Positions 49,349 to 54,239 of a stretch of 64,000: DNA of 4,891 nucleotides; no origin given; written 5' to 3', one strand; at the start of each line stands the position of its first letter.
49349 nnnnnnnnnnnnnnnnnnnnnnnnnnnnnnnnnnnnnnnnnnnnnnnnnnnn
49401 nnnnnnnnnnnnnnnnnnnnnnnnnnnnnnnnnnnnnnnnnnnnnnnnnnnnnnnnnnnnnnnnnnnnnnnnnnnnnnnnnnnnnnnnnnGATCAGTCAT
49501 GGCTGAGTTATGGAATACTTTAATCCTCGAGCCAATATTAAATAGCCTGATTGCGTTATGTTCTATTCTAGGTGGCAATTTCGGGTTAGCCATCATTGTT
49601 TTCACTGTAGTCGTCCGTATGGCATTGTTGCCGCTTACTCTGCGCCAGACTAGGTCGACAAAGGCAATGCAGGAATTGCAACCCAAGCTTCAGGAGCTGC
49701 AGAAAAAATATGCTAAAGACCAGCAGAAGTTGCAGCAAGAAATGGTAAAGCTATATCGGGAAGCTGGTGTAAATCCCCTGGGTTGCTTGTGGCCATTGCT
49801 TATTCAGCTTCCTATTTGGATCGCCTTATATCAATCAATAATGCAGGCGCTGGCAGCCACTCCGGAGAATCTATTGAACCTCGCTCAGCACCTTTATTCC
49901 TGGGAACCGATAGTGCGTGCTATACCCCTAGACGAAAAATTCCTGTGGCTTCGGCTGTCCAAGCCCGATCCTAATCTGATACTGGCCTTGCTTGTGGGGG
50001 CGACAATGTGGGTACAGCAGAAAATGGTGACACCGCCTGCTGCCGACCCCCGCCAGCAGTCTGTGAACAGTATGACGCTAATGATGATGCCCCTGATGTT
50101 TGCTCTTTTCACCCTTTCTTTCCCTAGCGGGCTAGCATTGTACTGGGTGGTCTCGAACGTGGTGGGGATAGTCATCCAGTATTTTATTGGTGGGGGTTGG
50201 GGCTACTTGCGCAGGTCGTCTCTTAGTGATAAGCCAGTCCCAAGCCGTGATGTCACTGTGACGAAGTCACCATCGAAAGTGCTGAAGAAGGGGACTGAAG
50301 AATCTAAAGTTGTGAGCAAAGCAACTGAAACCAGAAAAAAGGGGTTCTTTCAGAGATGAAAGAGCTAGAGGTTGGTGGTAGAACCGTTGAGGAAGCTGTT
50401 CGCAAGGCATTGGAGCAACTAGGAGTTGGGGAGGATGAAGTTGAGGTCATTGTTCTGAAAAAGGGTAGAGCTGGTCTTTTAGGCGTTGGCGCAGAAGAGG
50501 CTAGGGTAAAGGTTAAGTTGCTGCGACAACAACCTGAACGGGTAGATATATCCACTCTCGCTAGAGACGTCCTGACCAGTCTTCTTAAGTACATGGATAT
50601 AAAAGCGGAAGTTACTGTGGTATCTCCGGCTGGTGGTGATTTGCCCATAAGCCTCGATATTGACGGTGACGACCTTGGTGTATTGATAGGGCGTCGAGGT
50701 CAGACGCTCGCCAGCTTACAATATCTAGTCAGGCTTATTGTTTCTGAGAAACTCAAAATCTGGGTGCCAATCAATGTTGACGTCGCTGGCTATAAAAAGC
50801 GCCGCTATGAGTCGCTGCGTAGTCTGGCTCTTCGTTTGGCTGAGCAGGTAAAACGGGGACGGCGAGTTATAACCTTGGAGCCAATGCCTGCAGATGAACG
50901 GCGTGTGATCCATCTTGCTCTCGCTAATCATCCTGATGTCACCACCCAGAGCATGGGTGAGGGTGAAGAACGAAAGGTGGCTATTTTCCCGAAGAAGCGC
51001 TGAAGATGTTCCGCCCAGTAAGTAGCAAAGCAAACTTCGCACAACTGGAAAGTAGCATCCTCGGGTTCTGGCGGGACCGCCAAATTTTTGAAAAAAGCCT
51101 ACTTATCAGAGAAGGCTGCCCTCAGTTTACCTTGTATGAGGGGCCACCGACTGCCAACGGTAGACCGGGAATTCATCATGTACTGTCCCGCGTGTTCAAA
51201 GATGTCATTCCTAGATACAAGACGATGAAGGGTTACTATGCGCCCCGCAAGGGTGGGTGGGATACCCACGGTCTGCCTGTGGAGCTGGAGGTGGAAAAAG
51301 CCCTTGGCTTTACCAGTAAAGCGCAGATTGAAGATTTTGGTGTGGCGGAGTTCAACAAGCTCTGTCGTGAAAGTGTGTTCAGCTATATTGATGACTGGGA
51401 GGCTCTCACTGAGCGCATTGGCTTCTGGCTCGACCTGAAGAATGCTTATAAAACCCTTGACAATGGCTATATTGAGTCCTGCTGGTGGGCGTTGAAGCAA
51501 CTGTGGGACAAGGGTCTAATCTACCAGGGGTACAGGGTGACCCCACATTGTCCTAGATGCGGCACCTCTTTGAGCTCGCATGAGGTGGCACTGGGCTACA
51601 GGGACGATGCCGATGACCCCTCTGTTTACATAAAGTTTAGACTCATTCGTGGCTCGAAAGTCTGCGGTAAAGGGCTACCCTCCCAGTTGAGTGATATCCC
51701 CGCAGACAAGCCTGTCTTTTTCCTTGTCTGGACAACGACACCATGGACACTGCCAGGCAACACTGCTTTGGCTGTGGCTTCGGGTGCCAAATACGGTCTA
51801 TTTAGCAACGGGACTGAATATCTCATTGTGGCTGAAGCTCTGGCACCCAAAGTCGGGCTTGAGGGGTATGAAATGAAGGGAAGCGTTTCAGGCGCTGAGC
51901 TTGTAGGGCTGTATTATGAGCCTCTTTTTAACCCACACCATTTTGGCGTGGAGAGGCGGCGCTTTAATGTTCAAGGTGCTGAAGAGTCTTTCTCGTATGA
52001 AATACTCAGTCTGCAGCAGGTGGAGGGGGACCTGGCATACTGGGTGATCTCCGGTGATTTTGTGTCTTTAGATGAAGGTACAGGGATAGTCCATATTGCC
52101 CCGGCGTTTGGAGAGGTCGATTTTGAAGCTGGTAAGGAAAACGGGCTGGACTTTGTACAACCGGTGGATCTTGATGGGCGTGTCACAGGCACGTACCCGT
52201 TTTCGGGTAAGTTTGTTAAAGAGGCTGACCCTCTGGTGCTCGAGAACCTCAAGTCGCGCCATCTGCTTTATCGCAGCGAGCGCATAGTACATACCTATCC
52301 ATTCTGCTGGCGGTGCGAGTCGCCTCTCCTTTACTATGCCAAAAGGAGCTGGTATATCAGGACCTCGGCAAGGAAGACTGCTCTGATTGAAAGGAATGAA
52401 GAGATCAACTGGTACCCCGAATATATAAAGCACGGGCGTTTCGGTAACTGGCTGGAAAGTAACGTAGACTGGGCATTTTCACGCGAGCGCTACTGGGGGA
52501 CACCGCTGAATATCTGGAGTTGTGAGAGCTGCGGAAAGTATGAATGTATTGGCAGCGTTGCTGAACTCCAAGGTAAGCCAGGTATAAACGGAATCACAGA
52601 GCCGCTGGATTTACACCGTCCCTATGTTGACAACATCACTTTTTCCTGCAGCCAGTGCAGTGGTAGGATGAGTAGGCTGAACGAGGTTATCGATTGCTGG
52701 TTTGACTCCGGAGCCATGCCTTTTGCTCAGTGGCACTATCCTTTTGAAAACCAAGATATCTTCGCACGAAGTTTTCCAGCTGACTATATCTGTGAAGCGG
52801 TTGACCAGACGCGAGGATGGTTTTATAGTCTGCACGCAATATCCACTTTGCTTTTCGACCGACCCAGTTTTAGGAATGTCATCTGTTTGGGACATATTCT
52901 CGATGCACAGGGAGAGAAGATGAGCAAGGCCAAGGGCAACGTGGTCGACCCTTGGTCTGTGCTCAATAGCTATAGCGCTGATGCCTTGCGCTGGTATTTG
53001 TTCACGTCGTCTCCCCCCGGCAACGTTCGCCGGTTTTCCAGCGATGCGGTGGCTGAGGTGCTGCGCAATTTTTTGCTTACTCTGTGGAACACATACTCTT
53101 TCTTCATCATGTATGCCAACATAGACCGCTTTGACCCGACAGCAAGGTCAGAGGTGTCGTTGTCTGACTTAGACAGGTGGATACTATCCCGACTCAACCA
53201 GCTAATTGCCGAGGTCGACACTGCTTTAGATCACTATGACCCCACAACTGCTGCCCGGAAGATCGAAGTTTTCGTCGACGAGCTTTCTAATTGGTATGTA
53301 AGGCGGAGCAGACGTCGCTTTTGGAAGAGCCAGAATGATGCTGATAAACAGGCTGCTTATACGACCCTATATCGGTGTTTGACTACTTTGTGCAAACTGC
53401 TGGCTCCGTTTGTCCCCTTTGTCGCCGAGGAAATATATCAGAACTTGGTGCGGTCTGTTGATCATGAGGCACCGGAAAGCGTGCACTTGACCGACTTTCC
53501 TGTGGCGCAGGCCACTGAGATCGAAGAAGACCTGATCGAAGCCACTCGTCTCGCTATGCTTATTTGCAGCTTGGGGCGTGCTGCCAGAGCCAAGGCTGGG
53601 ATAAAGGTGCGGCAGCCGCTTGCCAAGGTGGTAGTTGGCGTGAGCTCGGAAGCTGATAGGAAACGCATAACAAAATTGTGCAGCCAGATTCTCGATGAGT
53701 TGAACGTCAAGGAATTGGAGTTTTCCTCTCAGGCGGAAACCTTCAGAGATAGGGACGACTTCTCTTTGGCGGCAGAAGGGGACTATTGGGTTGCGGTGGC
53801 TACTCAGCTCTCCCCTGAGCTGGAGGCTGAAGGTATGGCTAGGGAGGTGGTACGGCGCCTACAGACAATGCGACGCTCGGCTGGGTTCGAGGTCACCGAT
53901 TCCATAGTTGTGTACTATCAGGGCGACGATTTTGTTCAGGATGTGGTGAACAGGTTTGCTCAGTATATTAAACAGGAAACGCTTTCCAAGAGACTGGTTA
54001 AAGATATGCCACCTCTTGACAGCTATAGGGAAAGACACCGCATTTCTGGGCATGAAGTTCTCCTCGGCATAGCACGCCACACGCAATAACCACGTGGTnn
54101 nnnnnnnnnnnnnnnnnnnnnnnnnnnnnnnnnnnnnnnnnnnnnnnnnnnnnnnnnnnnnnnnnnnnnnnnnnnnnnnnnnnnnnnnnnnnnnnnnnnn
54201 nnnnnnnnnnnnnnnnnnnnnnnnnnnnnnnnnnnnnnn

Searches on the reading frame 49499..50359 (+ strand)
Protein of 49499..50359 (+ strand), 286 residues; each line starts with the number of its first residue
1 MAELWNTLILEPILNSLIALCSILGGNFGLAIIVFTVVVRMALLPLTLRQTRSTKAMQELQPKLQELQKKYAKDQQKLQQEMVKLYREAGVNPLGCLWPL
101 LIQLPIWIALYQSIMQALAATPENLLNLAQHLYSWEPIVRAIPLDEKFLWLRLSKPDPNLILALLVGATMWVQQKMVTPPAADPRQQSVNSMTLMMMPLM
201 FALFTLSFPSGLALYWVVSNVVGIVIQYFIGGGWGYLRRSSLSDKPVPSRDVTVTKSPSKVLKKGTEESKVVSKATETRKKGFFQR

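Call 7: search_protein_families(library=pfam, proteins=[window:49499-50359:+])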
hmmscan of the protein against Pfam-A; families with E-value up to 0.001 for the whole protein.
window:49499-50359:+ (286 aa): 1 family
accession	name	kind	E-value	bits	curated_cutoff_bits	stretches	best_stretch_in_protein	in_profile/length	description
PF02096.25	60KD_IMP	-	4.3e-57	193.1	35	1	28-230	1-161/163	60Kd inner membrane protein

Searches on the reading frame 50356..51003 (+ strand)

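Call 7: search_protein_families(library=pfam, proteins=[window:50356-51003:+])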
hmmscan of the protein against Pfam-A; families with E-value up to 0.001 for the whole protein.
window:50356-51003:+ (215 aa): 3 families
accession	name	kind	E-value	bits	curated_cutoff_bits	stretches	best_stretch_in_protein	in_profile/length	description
PF01424.28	R3H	-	6.2e-18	65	26.8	1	152-212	1-60/60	R3H domain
PF14804.11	Jag_N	-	8.2e-15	55.4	25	1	8-54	3-49/50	Jag N-terminus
PF13083.13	KH_KhpA-B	-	6.4e-14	52.1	32.1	1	68-131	3-64/73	KhpA/KhpB, KH domain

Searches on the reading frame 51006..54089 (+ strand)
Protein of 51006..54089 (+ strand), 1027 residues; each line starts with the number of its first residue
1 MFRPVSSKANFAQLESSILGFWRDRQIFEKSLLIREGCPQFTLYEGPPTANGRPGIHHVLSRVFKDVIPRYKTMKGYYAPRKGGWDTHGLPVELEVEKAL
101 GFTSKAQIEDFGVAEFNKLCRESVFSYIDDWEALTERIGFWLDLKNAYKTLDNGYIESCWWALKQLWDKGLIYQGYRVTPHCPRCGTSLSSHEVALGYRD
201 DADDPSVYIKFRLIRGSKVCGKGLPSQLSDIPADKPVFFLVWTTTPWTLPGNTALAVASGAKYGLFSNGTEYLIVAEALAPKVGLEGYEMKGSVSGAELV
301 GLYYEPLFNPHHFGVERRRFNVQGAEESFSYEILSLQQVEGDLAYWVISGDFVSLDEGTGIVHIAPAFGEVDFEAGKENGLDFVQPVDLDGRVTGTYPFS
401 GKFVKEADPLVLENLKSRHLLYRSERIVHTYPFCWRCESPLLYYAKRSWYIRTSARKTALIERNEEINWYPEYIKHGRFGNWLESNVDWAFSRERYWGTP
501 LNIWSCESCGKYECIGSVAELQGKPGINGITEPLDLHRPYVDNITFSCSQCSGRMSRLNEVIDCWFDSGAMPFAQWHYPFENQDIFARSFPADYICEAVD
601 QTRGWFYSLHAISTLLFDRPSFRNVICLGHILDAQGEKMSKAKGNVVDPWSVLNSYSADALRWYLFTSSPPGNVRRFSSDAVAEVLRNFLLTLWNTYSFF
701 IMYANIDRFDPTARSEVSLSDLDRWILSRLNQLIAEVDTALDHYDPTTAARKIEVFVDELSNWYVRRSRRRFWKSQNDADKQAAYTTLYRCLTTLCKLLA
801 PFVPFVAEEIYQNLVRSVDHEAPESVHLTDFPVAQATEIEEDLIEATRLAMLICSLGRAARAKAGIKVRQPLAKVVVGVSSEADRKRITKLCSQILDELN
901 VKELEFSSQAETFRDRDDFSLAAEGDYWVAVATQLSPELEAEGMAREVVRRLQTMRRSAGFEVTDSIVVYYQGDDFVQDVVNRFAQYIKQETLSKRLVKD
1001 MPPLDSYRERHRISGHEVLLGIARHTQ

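Call 7: search_protein_families(library=pfam, proteins=[window:51006-54089:+])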
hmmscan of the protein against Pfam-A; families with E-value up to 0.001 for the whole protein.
window:51006-54089:+ (1027 aa): 5 families
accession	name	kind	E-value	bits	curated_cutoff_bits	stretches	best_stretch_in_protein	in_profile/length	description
PF00133.28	tRNA-synt_1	-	1.9e-116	389.7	22.7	1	18-670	2-407/414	tRNA synthetases class I (I, L, M and V)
PF08264.19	Anticodon_1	-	1.4e-36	126.1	25.1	1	723-875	1-146/148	Anticodon-binding domain of tRNA ligase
PF19302.4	DUF5915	-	1.5e-25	90.4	27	1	915-1005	88-176/195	Domain of unknown function (DUF5915)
PF09334.17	tRNA-synt_1g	-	4.9e-14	52.3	20.1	2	626-685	315-374/391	tRNA synthetases class I (M)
PF01921.24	tRNA-synt_1f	-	0.00083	18.8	27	0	631-685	275-328/360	tRNA synthetases class I (K)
